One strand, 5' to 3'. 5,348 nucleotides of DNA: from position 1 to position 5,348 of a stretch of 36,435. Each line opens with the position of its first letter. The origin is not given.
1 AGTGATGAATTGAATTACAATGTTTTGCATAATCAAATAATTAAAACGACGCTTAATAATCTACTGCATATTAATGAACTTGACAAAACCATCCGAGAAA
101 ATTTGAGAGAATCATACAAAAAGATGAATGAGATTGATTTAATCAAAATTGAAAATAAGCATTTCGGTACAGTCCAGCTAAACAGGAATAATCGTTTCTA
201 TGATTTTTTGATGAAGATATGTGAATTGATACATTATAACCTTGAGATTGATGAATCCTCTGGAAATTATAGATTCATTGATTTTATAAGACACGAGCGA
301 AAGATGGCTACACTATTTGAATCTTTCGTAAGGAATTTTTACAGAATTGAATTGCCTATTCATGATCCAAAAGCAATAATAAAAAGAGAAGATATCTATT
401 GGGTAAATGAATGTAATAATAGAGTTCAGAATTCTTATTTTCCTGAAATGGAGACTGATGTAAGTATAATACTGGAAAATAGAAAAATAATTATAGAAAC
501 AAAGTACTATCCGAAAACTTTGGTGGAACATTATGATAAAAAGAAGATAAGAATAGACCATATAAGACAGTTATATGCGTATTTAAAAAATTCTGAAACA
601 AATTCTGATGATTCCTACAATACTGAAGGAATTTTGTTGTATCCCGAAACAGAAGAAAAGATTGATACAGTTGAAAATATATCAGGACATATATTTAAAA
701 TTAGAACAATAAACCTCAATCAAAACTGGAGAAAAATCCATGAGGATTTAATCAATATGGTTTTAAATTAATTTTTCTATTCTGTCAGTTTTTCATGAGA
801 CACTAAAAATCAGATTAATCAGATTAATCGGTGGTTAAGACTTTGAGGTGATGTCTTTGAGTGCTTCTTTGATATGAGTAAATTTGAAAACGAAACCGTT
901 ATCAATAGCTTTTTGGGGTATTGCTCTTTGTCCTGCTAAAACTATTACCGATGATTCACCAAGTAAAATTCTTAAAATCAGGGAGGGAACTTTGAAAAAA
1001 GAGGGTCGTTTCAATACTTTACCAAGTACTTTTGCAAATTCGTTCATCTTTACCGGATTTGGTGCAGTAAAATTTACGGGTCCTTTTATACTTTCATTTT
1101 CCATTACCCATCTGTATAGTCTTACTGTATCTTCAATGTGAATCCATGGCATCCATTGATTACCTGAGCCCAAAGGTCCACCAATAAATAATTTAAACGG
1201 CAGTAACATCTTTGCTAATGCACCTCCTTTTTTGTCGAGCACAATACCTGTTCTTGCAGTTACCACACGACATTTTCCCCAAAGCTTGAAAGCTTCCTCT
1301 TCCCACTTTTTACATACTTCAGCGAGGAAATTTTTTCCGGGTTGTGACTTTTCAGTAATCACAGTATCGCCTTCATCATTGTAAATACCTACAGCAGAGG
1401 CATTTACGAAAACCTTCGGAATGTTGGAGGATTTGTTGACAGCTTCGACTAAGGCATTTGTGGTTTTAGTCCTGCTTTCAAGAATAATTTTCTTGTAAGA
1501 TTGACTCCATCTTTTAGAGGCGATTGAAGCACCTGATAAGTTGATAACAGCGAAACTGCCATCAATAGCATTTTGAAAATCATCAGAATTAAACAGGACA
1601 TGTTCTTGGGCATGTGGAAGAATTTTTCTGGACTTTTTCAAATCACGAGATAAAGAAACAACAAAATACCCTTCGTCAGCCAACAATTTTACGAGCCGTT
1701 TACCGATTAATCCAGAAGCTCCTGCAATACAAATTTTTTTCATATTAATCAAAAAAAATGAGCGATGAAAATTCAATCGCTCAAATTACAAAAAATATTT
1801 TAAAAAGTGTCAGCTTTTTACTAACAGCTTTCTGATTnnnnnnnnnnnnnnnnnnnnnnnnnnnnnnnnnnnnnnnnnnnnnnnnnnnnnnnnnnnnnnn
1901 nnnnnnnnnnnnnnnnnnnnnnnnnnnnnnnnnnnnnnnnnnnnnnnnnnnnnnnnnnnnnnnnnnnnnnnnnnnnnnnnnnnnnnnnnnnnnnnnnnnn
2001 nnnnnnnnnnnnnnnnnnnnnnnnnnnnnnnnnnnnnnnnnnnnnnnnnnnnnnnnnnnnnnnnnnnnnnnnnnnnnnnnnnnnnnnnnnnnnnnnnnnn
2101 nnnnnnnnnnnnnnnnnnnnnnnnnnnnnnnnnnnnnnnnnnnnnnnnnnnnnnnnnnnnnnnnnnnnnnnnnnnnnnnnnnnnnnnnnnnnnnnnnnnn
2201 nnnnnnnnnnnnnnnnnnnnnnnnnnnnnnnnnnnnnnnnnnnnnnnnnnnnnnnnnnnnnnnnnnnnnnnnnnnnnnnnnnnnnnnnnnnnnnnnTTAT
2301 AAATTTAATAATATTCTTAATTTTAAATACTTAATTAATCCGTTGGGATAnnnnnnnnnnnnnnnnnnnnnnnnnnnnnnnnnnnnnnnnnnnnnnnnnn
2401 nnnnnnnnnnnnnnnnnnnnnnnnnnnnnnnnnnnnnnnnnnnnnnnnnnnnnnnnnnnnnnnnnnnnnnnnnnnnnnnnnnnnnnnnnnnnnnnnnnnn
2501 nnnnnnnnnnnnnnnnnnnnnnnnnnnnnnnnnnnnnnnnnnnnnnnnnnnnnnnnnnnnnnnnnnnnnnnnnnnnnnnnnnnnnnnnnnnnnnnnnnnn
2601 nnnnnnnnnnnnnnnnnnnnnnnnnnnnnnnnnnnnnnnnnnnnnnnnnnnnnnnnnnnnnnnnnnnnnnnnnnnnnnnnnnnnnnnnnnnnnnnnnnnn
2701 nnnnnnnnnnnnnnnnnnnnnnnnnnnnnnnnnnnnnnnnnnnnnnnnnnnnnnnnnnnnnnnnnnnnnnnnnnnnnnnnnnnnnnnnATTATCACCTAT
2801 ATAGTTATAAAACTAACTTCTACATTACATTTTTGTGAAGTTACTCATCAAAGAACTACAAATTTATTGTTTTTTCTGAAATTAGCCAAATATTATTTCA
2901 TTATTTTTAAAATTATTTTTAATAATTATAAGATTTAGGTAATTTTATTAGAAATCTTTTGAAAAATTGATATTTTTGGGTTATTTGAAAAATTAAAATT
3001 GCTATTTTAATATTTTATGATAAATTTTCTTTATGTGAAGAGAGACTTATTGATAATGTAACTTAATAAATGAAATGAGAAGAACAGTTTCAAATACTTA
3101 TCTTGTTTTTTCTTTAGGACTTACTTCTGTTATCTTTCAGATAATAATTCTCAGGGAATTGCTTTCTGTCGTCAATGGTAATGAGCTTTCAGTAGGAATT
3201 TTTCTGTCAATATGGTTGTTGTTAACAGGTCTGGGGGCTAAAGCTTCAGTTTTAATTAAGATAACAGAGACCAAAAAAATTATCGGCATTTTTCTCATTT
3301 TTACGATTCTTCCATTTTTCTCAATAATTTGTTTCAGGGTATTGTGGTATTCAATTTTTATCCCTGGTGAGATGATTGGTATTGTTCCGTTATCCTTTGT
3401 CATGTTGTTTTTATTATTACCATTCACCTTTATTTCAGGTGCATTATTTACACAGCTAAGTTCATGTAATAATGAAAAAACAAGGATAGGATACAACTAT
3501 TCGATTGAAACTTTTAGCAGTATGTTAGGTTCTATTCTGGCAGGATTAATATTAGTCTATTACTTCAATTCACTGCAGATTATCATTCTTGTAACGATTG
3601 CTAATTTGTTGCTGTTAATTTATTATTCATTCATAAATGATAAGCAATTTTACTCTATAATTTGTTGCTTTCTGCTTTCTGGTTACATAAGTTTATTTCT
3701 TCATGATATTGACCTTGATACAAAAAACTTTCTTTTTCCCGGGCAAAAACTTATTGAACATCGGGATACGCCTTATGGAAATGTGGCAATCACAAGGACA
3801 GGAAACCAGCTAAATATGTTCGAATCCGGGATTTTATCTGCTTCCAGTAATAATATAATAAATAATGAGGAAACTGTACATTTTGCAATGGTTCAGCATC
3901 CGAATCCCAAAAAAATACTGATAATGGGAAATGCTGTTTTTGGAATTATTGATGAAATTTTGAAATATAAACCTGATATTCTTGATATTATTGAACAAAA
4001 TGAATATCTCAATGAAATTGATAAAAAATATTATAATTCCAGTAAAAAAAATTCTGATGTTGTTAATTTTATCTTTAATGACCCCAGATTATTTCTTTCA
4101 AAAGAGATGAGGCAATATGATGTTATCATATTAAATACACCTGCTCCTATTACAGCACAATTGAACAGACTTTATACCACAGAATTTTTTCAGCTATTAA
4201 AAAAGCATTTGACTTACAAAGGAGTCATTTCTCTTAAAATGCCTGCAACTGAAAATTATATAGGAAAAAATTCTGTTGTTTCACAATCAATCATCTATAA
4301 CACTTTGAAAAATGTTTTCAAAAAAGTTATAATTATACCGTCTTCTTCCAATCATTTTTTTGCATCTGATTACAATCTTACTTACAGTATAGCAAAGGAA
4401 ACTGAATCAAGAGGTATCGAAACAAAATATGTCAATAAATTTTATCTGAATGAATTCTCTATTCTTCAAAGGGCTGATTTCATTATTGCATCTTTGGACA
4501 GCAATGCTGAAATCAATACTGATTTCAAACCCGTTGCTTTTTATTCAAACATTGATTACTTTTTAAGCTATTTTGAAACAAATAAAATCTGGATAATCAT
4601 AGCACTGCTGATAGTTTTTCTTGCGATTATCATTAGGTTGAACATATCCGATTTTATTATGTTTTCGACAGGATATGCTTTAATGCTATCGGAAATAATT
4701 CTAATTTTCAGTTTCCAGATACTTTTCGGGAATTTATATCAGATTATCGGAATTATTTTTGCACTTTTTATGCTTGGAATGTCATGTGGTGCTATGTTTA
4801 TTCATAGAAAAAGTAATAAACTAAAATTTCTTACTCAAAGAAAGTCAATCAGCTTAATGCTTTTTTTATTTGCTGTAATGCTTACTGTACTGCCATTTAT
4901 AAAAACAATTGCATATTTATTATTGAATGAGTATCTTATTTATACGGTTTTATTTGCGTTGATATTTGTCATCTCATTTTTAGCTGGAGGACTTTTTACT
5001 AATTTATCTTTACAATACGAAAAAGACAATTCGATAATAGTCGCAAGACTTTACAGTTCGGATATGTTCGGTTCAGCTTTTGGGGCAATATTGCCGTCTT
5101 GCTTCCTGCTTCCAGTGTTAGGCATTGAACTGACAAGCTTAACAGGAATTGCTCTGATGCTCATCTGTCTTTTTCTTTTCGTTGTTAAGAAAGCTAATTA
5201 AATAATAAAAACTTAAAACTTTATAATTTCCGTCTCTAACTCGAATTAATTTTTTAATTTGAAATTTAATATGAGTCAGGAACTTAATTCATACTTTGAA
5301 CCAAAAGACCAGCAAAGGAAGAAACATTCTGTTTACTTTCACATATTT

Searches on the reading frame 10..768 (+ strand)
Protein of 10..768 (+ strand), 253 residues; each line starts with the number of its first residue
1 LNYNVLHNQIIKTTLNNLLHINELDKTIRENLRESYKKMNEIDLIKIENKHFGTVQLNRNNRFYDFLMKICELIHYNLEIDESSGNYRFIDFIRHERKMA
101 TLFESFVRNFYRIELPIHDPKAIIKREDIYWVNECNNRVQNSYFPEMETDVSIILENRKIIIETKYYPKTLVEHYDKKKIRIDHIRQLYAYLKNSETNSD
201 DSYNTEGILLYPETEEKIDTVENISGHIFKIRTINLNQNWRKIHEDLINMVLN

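Call 121: search_protein_families(library=pfam, proteins=[window:10-768:+], max_evalue=0.00001)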
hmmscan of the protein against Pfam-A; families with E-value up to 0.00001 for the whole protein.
window:10-768:+ (253 aa): 1 family
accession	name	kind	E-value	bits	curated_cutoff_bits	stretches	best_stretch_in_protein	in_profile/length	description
PF10117.15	McrBC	-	5.6e-18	65.4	23.9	1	4-212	125-318/318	McrBC 5-methylcytosine restriction system component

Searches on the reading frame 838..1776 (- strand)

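Call 121: search_protein_families(library=pfam, proteins=[window:838-1776:-], max_evalue=0.00001)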
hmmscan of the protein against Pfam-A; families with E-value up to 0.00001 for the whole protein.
window:838-1776:- (313 aa): 3 families
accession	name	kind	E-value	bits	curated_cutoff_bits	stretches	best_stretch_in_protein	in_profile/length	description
PF01370.27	Epimerase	-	2.3e-20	73.5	20.9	1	15-228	1-229/240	NAD dependent epimerase/dehydratase family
PF08338.16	DUF1731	-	1.1e-16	60.7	27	1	263-309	1-47/47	Domain of unknown function (DUF1731)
PF13460.12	NAD_binding_10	-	1.9e-07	31.5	27.2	1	19-136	1-106/184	NAD(P)H-binding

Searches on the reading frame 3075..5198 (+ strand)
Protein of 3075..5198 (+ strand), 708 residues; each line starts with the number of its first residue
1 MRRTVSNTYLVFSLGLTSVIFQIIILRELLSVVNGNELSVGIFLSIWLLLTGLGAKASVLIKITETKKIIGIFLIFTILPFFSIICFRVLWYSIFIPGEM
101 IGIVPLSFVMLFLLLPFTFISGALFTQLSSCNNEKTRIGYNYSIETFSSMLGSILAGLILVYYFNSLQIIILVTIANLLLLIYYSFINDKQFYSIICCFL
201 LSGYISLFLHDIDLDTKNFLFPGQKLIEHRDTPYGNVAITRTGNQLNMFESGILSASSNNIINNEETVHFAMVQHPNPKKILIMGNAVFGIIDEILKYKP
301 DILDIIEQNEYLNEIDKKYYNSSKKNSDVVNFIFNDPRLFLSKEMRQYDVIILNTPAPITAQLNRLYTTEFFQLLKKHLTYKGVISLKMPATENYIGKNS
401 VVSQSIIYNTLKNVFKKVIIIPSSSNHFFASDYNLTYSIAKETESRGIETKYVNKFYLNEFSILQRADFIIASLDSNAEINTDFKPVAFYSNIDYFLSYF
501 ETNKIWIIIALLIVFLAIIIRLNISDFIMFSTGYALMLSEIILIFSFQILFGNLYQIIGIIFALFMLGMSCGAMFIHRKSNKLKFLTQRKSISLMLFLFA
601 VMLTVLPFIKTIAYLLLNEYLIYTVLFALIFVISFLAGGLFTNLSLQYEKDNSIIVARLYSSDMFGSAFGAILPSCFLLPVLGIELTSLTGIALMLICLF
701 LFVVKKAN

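Call 121: search_protein_families(library=pfam, proteins=[window:3075-5198:+], max_evalue=0.00001)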
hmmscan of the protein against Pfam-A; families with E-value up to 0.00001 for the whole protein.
window:3075-5198:+ (708 aa): 1 family
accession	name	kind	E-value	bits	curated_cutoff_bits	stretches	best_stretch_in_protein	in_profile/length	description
PF01564.23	Spermine_synth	-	1.7e-15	57.5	22.9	1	264-394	5-134/186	Spermine/spermidine synthase domain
